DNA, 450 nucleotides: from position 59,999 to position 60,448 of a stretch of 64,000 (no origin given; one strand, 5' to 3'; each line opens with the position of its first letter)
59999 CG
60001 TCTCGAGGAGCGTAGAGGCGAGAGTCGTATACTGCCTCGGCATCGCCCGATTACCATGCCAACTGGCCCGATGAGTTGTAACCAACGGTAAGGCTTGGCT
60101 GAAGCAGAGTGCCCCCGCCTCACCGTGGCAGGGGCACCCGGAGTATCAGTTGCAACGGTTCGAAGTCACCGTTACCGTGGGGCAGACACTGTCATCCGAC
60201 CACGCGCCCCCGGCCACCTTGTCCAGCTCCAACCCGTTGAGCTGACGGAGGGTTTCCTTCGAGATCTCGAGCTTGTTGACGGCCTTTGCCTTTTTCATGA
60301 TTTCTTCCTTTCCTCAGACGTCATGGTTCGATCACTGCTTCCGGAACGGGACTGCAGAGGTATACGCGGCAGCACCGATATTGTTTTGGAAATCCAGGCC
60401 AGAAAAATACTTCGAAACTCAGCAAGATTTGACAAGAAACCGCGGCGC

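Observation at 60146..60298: Hidden 50-codon gene for a double-glycine-leader peptide (orphan bacteriocin/RiPP precursor)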

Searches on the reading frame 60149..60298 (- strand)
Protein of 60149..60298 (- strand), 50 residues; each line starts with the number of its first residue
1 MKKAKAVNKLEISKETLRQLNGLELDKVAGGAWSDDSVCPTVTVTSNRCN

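Call 6: search_protein_families(library=ncbifam, proteins=[window:60149-60298:-], max_evalue=10)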
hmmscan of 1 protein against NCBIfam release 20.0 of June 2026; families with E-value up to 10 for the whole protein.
seq(50 aa): 1 family
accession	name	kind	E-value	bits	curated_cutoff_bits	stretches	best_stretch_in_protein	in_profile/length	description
NF038153.1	lant_leader_L1a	domain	6.7e-05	23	22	1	1-31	1-32/32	class I lanthipeptide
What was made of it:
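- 60206..60298 (-): Leader peptide, residues 1-31 (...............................). NF038153 lant_leader_L1a covers residues 1-31 at 23 bits against a cut-off of 22 (call 6).
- On Class I lanthipeptide precursor, L1a leader type (NF038153): 23.0 bits against a cut-off of 22, residues 1-31 on model positions 1-32 (call 6).
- On TIGR04149 GG-type rSAM-modified RiPP precursors: No match for the window peptide even at E <= 10 (call 6).
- Closest known: Pinensins. Different: The window peptide does not match the model at all (call 6).
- NF038153 scores 23 bits against a cut-off of 22 (call 6). The window peptide's only NCBIfam match is the class I lanthipeptide leader model; no bacteriocin-leader model matched it (call 6).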

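Call 7: search_protein_families(library=pfam, proteins=[window:60149-60298:-], max_evalue=10)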
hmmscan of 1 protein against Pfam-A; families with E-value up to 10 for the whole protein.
seq(50 aa): 2 families
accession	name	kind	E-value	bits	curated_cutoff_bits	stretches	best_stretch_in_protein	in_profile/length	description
PF08130.16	Antimicrobial18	-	0.085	13.4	25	1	1-42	1-43/60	Type A lantibiotic family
PF04604.19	L_biotic_typeA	-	0.15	12.4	21.7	1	1-43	1-35/50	Type-A lantibiotic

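Call 10: find_encoding_contigs(protein=window:60149-60298:-, flank=10000, max_places=6)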
Protein seq(50 aa) (50 aa): 1 contig read that carries it; 1 place shown.
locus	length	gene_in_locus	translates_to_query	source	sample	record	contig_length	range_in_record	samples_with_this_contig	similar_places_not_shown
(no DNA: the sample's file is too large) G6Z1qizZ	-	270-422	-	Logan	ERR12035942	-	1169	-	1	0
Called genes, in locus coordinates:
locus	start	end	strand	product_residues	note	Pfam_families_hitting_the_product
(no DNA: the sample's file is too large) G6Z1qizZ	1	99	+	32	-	?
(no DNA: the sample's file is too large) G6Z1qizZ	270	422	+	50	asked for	-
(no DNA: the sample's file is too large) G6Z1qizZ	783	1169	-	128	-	?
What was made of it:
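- Tried and rejected: The peptide look-up did not return the 5.89-Mb contig (call 10).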

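Call 11: find_homologous_proteins(query=window:60149-60298:-, max_evalue=0.01)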
Query seq(50 aa) (50 aa): 17 proteins with E <= 0.01 among 17 candidates.
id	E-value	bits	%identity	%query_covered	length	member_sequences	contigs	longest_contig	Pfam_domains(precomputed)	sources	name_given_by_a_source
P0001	4.1e-25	102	100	100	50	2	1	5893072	-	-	-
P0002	1.5e-21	91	92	98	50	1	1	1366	-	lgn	-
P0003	7.8e-21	89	90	100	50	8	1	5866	-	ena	-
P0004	3.1e-20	87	88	100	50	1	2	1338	-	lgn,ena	-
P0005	5.7e-16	74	82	100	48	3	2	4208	-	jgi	jgi:hypothetical protein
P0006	8.9e-16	74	80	100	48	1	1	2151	-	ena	-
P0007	1.2e-15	73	82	100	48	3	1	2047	-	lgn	-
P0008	2.0e-15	73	76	98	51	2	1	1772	-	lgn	-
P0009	5.6e-15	71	82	98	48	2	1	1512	-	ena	-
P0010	2.0e-14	69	74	100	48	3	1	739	-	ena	-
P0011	2.5e-14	69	76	98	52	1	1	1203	-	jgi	jgi:hypothetical protein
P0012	1.5e-13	67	79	86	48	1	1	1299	-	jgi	jgi:hypothetical protein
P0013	3.9e-13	65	76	98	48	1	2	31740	-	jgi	jgi:hypothetical protein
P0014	6.0e-13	65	83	82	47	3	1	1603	-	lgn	-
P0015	8.8e-12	61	71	98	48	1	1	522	-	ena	-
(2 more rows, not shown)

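Call 13: find_related_loci(query=A1, collection=genome_contigs, flank=10000)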
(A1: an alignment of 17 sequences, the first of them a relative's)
Query A1 (50 aa) in genome_contigs; peptide patterns used: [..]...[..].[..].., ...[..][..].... (x = any residue, [..] = any of these).
94 stretches matched a pattern; 25 encode a relative of the query (tblastn E <= 1e-3); 25 distinct loci.
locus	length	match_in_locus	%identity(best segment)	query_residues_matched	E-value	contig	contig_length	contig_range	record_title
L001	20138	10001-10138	71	1-49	7e-18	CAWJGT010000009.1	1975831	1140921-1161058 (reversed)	MAG: uncultured Holophagales bacterium isolate MFD04935.bin.1.7 genome assembly, contig: contig_25929, whole genome shot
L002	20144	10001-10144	70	1-49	1e-15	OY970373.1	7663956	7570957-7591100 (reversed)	MAG: uncultured Acidobacteriota bacterium isolate MFD09368.bin.c.1 genome assembly, chromosome: 1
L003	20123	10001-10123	72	7-49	1e-14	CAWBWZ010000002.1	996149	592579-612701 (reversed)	MAG: uncultured Acidobacteriota bacterium isolate MFD07386.bin.2.49 genome assembly, contig: contig_12168, whole genome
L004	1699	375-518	65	1-50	1e-14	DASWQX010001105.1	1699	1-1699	MAG TPA_asm: Thermoanaerobaculia bacterium isolate SMAG_U3506 k141_2657547, whole genome shotgun sequence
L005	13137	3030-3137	74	12-49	9e-14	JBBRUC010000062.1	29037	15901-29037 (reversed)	MAG: Thermoanaerobaculia bacterium isolate La3_concoct.109 La3_concoct.109_K_178392_L_29037_cov_14.0000, whole genome sh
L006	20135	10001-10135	62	1-43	6e-13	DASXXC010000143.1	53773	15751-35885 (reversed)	MAG TPA_asm: Thermoanaerobaculia bacterium isolate SMAG_U4788 k141_404998, whole genome shotgun sequence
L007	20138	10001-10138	61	1-43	9e-13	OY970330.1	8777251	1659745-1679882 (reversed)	MAG: Thermoanaerobaculaceae bacterium isolate MFD05537.bin.c.1 genome assembly, chromosome: 1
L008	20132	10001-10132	64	1-43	4e-12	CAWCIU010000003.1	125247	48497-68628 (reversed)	MAG: uncultured Acidobacteriota bacterium isolate MFD04580.bin.1.152 genome assembly, contig: contig_22546, whole genome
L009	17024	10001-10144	56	3-49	5e-12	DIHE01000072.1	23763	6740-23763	MAG TPA_asm: Holophagales bacterium UBA5704 UBA5704_contig_882, whole genome shotgun sequence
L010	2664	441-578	63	1-43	1e-11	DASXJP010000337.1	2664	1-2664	MAG TPA_asm: Thermoanaerobaculia bacterium isolate SMAG_U5251 k141_2871969, whole genome shotgun sequence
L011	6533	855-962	66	12-49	2e-11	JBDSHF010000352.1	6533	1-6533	MAG: Thermoanaerobaculia bacterium isolate cluster1_bin.27 k127_11815950, whole genome shotgun sequence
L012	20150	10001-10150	48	1-49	5e-11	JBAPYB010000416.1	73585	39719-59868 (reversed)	MAG: Thermoanaerobaculia bacterium isolate MFD00413_ilm_asm_bin5 k127_50922, whole genome shotgun sequence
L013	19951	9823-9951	53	1-43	5e-11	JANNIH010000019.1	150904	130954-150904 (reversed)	MAG: Holophagales bacterium isolate SOY_6_C_metabat_145 SOY_6_C_k141_4223247, whole genome shotgun sequence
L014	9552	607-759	47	1-50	1e-10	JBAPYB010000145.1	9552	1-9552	MAG: Thermoanaerobaculia bacterium isolate MFD00413_ilm_asm_bin5 k127_32210, whole genome shotgun sequence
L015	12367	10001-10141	53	5-50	1e-10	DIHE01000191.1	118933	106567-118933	MAG TPA_asm: Holophagales bacterium UBA5704 UBA5704_contig_65, whole genome shotgun sequence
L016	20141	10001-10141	49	5-50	2e-10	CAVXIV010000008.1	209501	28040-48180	MAG: uncultured Acidobacteriota bacterium isolate MFD03066.bin.2.238 genome assembly, contig: contig_20742, whole genome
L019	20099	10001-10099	52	19-50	3e-6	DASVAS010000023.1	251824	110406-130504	MAG TPA_asm: Thermoanaerobaculia bacterium isolate SMAG_U1959 k141_945469, whole genome shotgun sequence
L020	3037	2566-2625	73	30-49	7e-5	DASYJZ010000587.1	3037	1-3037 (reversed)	MAG TPA_asm: Longimicrobium sp. isolate SMAG_U4308 k141_1584394, whole genome shotgun sequence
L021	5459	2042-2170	38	3-50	9e-5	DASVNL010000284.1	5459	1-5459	MAG TPA_asm: Thermoanaerobaculia bacterium isolate SMAG_U3126 k141_247123, whole genome shotgun sequence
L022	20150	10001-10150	40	5-50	2e-4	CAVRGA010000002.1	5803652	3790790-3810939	MAG: uncultured Actinomycetota bacterium isolate MFD04967.bin.2.8 genome assembly, contig: contig_1217, whole genome sho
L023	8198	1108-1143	92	32-43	3e-4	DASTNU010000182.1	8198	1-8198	MAG TPA_asm: Longimicrobium sp. isolate SMAG_U2152 k141_4637, whole genome shotgun sequence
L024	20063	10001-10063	52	28-48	5e-4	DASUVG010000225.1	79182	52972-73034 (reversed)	MAG TPA_asm: Longimicrobium sp. isolate SMAG_U1809 k141_1786290, whole genome shotgun sequence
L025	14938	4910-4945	100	32-43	4e-4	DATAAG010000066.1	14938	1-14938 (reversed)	MAG TPA_asm: Longimicrobium sp. isolate SMAG_U6666 k141_573797, whole genome shotgun sequence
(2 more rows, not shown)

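Call 14: find_encoding_contigs(protein=P0013, flank=10000, max_places=4)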
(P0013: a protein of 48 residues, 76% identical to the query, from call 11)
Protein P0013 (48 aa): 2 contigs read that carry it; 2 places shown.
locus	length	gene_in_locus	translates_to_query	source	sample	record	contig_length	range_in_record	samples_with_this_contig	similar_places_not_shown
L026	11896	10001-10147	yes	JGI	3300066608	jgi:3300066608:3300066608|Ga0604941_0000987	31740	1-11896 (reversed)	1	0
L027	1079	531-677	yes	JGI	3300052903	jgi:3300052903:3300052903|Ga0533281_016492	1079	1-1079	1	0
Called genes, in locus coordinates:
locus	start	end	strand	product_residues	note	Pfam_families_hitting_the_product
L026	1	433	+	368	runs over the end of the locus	PF04055:Radical_SAM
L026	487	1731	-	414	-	PF06537:DHOR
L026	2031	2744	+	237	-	PF00106:adh_short, PF23441:SDR, PF13561:adh_short_C2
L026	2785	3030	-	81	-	PF04226:Transgly_assoc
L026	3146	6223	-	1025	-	PF02012:BNR (faint), PF14870:PSII_BNR (faint), PF15899:BNR_6 (faint), PF15902:Sortilin-Vps10 (weak)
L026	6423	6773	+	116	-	-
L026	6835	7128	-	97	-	-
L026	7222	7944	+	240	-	PF20772:TACO1_YebC_N, PF01709:Transcrip_reg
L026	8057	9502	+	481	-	PF02450:LCAT (weak)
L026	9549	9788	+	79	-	-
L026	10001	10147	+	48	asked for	-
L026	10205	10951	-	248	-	-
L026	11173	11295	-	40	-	-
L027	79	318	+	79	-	-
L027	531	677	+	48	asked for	-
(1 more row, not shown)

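Call 19: search_protein_families(library=pfam, proteins=[L022:10297-11754:+, L022:11394-14237:+, L022:13924-15045:+, L022:15228-17984:+, L021:3-2039:+, L021:2278-3672:+, L012:7248-8801:+, L012:8713-9903:+, L015:7518-9749:+, L015:10050-12365:+], max_evalue=0.001)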
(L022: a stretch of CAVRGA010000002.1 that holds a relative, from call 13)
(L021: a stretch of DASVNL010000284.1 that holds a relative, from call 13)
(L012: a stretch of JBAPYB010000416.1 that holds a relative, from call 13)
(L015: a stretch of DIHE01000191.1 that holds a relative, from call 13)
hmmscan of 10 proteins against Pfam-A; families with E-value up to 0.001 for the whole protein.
L022:10297-11754:+ (486 aa): 1 family
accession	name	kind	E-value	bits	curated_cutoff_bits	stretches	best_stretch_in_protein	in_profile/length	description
PF05147.19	LANC_like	-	5.6e-31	107.8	23.2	1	189-461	98-340/350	Lanthionine synthetase C-like protein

L022:11394-14237:+ (948 aa): 1 family
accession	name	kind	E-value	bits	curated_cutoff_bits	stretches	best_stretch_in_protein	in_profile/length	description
PF04738.18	Lant_dehydr_N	-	1.3e-164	549.4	28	1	184-839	2-649/649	Lantibiotic dehydratase, N terminus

L022:13924-15045:+ (374 aa): 1 family
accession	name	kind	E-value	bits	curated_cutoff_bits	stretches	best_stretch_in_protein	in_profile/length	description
PF14028.11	Lant_dehydr_C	-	6.9e-63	213.6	24.4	1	81-353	1-255/255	Lantibiotic biosynthesis dehydratase C-term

L022:15228-17984:+ (919 aa): 5 families
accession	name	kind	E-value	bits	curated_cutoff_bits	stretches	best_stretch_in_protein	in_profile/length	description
PF00005.33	ABC_tran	-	1.6e-33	116.7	25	1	687-835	2-137/137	ABC transporter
PF03412.21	Peptidase_C39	-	4.5e-28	98.2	22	1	200-325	2-129/133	Peptidase C39 family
PF00664.28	ABC_membrane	-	1.5e-25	90.9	28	1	357-624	4-274/274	ABC transporter transmembrane region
PF01935.23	DUF87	-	0.00058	20.5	23.2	1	688-717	13-44/220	Helicase HerA, central domain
PF02463.25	SMC_N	-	0.00082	19.3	40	0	806-873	136-209/220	RecF/RecN/SMC N terminal domain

L021:3-2039:+ (679 aa): 6 families
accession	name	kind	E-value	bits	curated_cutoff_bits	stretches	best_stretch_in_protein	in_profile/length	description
PF00664.28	ABC_membrane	-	5.3e-34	118.6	28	1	91-358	4-274/274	ABC transporter transmembrane region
PF00005.33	ABC_tran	-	1.6e-33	116.7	25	1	422-569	3-137/137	ABC transporter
PF03412.21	Peptidase_C39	-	2.2e-07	31.2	22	1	9-61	78-132/133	Peptidase C39 family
PF02463.25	SMC_N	-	1.9e-05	24.7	40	0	540-608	136-210/220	RecF/RecN/SMC N terminal domain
PF13191.12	AAA_16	-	2.4e-05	25.4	32.6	1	422-578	17-151/167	AAA ATPase domain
PF13401.12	AAA_22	-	0.00065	20.5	27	0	431-569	6-95/130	AAA domain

L021:2278-3672:+ (465 aa): 1 family
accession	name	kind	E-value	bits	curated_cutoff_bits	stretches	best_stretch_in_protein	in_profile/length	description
PF05147.19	LANC_like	-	9.5e-44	149.8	23.2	1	79-452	4-350/350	Lanthionine synthetase C-like protein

L012:7248-8801:+ (518 aa): 5 families
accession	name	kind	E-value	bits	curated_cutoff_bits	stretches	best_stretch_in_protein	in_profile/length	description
PF00005.33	ABC_tran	-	5.4e-52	176.5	25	2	22-173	1-137/137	ABC transporter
PF13304.12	AAA_21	-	1.5e-11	45.4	27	0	412-471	234-296/304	AAA domain, putative AbiEii toxin, Type IV TA system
PF13476.12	AAA_23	-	6.8e-05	24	27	1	18-53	6-40/201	AAA domain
PF13555.12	AAA_29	-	0.0002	21.5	27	0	23-49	13-39/61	P-loop containing region of AAA domain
PF03193.22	RsgA_GTPase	-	0.00098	19.4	30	0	29-54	104-128/174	RsgA GTPase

L012:8713-9903:+ (397 aa): 1 family
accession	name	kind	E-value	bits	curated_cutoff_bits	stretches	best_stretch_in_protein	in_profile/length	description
PF02653.21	BPD_transp_2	-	1.5e-40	139.5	26.8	1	71-385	3-268/269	Branched-chain amino acid transport system / permease component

L015:7518-9749:+ (744 aa): 0 families

L015:10050-12365:+ (772 aa): 2 families
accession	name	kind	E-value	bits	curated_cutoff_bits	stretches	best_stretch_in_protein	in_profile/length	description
PF00668.25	Condensation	-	2.2e-74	251.2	30.6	1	119-558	6-452/456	Condensation domain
PF00501.34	AMP-binding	-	5e-43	147.8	29.9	1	585-768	1-218/384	AMP-binding enzyme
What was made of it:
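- On Double-glycine (C39/PCAT-processed) leader peptides: Present beside same-leader peptides in L021 and L022 (call 19).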

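Call 25: search_protein_families(library=pfam, proteins=[L009:4483-6558:+, L009:7028-9541:+, L009:10785-11945:+, L009:11498-12652:+, L016:7899-9854:+, L019:7008-9872:+, L016:2558-6937:-, L009:12091-14004:-], max_evalue=0.001)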
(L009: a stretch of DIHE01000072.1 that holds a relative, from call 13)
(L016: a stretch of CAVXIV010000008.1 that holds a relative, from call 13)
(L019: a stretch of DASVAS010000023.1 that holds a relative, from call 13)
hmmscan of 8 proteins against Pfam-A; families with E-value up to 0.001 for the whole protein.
L009:4483-6558:+ (692 aa): 1 family
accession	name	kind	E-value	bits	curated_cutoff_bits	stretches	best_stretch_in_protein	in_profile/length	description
PF05147.19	LANC_like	-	3.9e-32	111.6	23.2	1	316-690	6-350/350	Lanthionine synthetase C-like protein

L009:7028-9541:+ (838 aa): 11 families
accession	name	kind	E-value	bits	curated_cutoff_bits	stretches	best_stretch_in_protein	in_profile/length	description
PF13620.12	CarboxypepD_reg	-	1.9e-77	256.1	32.3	7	419-485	2-70/82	Carboxypeptidase regulatory-like domain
PF13715.12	CarbopepD_reg_2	-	6e-21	74.7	32.2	1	419-500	1-81/88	CarboxypepD_reg-like domain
PF25020.1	TTR_TEN1-4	-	1.8e-12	47.5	27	0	419-483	9-72/86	Teneurin TTR-like domain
PF00775.27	Dioxygenase_C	-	4.8e-12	46.2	27.3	0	138-196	32-92/182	Dioxygenase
PF02369.22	Big_1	-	5.7e-12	46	34.9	0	43-94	18-65/93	Bacterial Ig-like domain (group 1)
PF20598.4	DUF6795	-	3e-11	44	27.4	0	325-375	1-45/103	Domain of unknown function (DUF6795)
PF15976.11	CooC_C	-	1.5e-10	41.4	29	0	503-541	17-55/93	CS1-pili formation C-terminal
PF10670.15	DUF4198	-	5.1e-09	37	34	0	46-99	149-199/209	Domain of unknown function (DUF4198)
PF07210.18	DUF1416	-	1.3e-07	31.8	23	0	410-459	13-62/97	Protein of unknown function (DUF1416)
PF24107.1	DUF7382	-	2.7e-07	30.8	27.4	0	41-63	17-39/65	Domain of unknown function (DUF7382)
PF09430.16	EMC7_beta-sandw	-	2.1e-06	28.4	26.6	0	692-718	20-47/122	ER membrane protein complex subunit 7, beta-sandwich domain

L009:10785-11945:+ (387 aa): 3 families
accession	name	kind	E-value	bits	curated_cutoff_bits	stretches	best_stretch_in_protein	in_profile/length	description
PF13437.12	HlyD_3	-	2e-16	61.1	22.2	1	189-291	1-95/106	HlyD family secretion protein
PF16576.10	HlyD_D23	-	5e-16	59.1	30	1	62-290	16-202/214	Barrel-sandwich domain of CusB or HlyD membrane-fusion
PF13533.13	Biotin_lipoyl_2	-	1.2e-07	31.8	29.8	1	67-97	2-32/32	Biotin-lipoyl like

L009:11498-12652:+ (385 aa): 6 families
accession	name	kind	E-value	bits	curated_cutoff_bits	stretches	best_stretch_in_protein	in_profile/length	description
PF00005.33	ABC_tran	-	4.1e-34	118.6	25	1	172-318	3-136/137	ABC transporter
PF13304.12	AAA_21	-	2.1e-07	31.7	27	0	288-352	235-302/304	AAA domain, putative AbiEii toxin, Type IV TA system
PF02463.25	SMC_N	-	9.4e-05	22.4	40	0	287-360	133-209/220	RecF/RecN/SMC N terminal domain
PF13191.12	AAA_16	-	0.00029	21.8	32.6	1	170-338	15-161/167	AAA ATPase domain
PF13481.12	AAA_25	-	0.00039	20.6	27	0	173-201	26-54/195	AAA domain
PF13555.12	AAA_29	-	0.00091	19.4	27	0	179-197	22-39/61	P-loop containing region of AAA domain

L016:7899-9854:+ (652 aa): 3 families
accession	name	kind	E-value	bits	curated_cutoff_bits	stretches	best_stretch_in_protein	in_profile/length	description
PF00884.28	Sulfatase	-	1.7e-33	116.6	25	1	110-519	1-301/301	Sulfatase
PF16347.10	SGSH_C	-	8.2e-10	39.5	29.3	1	476-618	11-142/154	N-sulphoglucosamine sulphohydrolase, C-terminal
PF01663.27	Phosphodiest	-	5.3e-09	36.6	23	1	133-178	18-64/342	Type I phosphodiesterase / nucleotide pyrophosphatase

L019:7008-9872:+ (955 aa): 3 families
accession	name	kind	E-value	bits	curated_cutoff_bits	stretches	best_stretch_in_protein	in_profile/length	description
PF00884.28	Sulfatase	-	1.4e-35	123.5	25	1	413-821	1-301/301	Sulfatase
PF16347.10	SGSH_C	-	4e-11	43.7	29.3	1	779-909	11-133/154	N-sulphoglucosamine sulphohydrolase, C-terminal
PF01663.27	Phosphodiest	-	1.6e-09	38.3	23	1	436-481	18-64/342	Type I phosphodiesterase / nucleotide pyrophosphatase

L016:2558-6937:- (1460 aa): 8 families
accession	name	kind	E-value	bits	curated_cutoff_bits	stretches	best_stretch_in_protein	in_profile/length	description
PF04151.21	PPC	-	1.1e-22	81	25.9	1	1380-1444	3-69/70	Bacterial pre-peptidase C-terminal domain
PF01833.30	TIG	-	1.4e-16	60.7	20.9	2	93-156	3-67/84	IPT/TIG domain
PF05593.20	RHS_repeat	-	5e-10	40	22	1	54-85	1-32/38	RHS Repeat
PF01835.25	MG2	-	2.8e-08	34.5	32.8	0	1396-1453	28-92/96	MG2 domain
PF23560.1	GBD_Hemicentin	-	4.7e-07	30.1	27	0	1390-1428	27-62/100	Hemicentin galactose-binding domain-like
PF12893.14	Lumazine_bd_2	-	3.4e-06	28.2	22.1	0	859-887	75-101/116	Putative lumazine-binding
PF14685.13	PDZ_Tricorn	-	1.8e-05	25.1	25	0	497-522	53-78/88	Tricorn protease PDZ domain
PF18981.6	InlK_D3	-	6.7e-05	23.3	25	0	990-1009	39-58/75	Internalin K domain (D3/D4)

L009:12091-14004:- (638 aa): 0 families

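Call 26: search_protein_families(library=pfam, proteins=[L009:3482-4789:+, L009:4789-5700:+, L009:10134-10784:+, L009:12652-13860:+, L009:3013-3597:+, L009:1928-2644:+, L009:2658-3110:+], max_evalue=0.01)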
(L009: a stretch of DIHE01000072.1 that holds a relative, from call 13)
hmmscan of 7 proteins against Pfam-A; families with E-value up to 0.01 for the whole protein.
L009:3482-4789:+ (435 aa): 0 families

L009:4789-5700:+ (304 aa): 1 family
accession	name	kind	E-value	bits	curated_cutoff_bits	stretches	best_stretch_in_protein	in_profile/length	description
PF05147.19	LANC_like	-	0.0017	17.5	23.2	1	214-279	6-72/350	Lanthionine synthetase C-like protein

L009:10134-10784:+ (216 aa): 0 families

L009:12652-13860:+ (402 aa): 2 families
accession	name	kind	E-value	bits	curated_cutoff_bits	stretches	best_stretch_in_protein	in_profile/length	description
PF12704.14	MacB_PCD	-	7.3e-46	157.5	27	1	21-243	1-205/207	MacB-like periplasmic core domain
PF02687.27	FtsX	-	1.2e-22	80.6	25.5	1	281-395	2-120/120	FtsX-like permease C-terminal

L009:3013-3597:+ (194 aa): 0 families

L009:1928-2644:+ (239 aa): 1 family
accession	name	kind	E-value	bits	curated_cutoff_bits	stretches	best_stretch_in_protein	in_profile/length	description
PF05685.18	Uma2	-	5.9e-18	65.4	27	1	47-213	13-163/172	Putative restriction endonuclease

L009:2658-3110:+ (151 aa): 0 families

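Call 29: search_protein_families(library=pfam, proteins=[L023:1446-2801:-, L023:2805-5207:-, L023:5462-8197:-, L024:14871-16910:-, L002:11437-12738:-, L024:8126-9799:-, L025:2362-3816:-, L023:2-985:-, L020:1962-3035:-, L020:2-1291:+], max_evalue=0.001)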
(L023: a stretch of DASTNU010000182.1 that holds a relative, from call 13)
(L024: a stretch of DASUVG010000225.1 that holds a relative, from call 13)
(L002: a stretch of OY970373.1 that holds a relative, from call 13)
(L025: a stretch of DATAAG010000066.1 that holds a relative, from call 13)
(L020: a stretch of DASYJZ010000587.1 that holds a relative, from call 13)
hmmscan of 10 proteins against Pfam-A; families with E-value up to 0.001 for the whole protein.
L023:1446-2801:- (452 aa): 6 families
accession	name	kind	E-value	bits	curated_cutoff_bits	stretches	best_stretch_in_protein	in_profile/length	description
PF02353.26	CMAS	-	9.1e-40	137.1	27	1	187-445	7-272/273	Mycolic acid cyclopropane synthetase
PF13489.12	Methyltransf_23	-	3.3e-14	53.4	27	1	226-347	7-121/164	Methyltransferase domain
PF08241.18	Methyltransf_11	-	4e-10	40.6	21.2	1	248-341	1-94/95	Methyltransferase domain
PF13649.12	Methyltransf_25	-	3.4e-09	37.7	27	1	247-338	1-97/97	Methyltransferase domain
PF08242.18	Methyltransf_12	-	3.9e-09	37.6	30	1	248-340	1-98/98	Methyltransferase domain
PF25371.1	DUF7884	-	0.00036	21.1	27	0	96-157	13-76/90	Domain of unknown function (DUF7884)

L023:2805-5207:- (801 aa): 3 families
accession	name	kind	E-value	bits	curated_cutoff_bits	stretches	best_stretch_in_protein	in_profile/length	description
PF24179.1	NTE_Ploop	-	1.2e-30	107.3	27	1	343-504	4-160/223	Neuropathy Target Esterase family P-loop like domain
PF00027.35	cNMP_binding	-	3.5e-29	101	27.5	2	229-314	3-88/89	Cyclic nucleotide-binding domain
PF01734.28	Patatin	-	3.1e-28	99.7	27.7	1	522-680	1-189/191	Patatin-like phospholipase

L023:5462-8197:- (912 aa): 1 family
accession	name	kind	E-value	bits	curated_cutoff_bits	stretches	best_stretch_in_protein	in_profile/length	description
PF05569.17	Peptidase_M56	-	4.4e-20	72.5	31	1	463-589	166-294/296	BlaR1 peptidase M56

L024:14871-16910:- (680 aa): 1 family
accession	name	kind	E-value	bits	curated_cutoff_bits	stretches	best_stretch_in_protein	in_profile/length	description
PF05569.17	Peptidase_M56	-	3.1e-19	69.7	31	1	274-398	166-294/296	BlaR1 peptidase M56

L002:11437-12738:- (434 aa): 7 families
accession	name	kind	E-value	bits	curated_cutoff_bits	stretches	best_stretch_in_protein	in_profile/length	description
PF02353.26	CMAS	-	1.2e-43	149.8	27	1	155-414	5-272/273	Mycolic acid cyclopropane synthetase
PF13489.12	Methyltransf_23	-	1.4e-14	54.6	27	1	203-315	14-119/164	Methyltransferase domain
PF13649.12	Methyltransf_25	-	7.2e-12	46.3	27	1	217-307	1-96/97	Methyltransferase domain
PF08241.18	Methyltransf_11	-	8.2e-12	46.1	21.2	1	218-310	1-93/95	Methyltransferase domain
PF08242.18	Methyltransf_12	-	1.7e-11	45.2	30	1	218-307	1-95/98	Methyltransferase domain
PF13847.12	Methyltransf_31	-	6e-08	32.9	27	1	212-316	2-113/145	Methyltransferase domain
PF25371.1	DUF7884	-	6.7e-07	29.9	27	1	62-122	11-72/90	Domain of unknown function (DUF7884)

L024:8126-9799:- (558 aa): 2 families
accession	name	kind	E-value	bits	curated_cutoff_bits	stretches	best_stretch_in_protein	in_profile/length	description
PF07969.17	Amidohydro_3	-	1.7e-18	67.8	29.7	2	345-525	292-471/472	Amidohydrolase family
PF01979.26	Amidohydro_1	-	5.1e-18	65.8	25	1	433-518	238-329/345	Amidohydrolase family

L025:2362-3816:- (485 aa): 2 families
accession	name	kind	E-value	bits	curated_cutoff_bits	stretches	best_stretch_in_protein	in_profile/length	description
PF07969.17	Amidohydro_3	-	1e-20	75.1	29.7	2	281-453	301-472/472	Amidohydrolase family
PF01979.26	Amidohydro_1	-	6.5e-17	62.2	25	1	128-448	1-332/345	Amidohydrolase family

L023:2-985:- (328 aa): 1 family
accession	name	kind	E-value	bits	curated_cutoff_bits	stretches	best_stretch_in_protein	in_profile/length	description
PF07969.17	Amidohydro_3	-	0.00041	20.4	29.7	1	208-230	2-25/472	Amidohydrolase family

L020:1962-3035:- (358 aa): 0 families

L020:2-1291:+ (430 aa): 1 family
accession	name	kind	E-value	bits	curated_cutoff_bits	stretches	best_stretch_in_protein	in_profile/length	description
PF02661.23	Fic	-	2e-13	51.5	24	1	298-371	21-93/93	Fic/DOC family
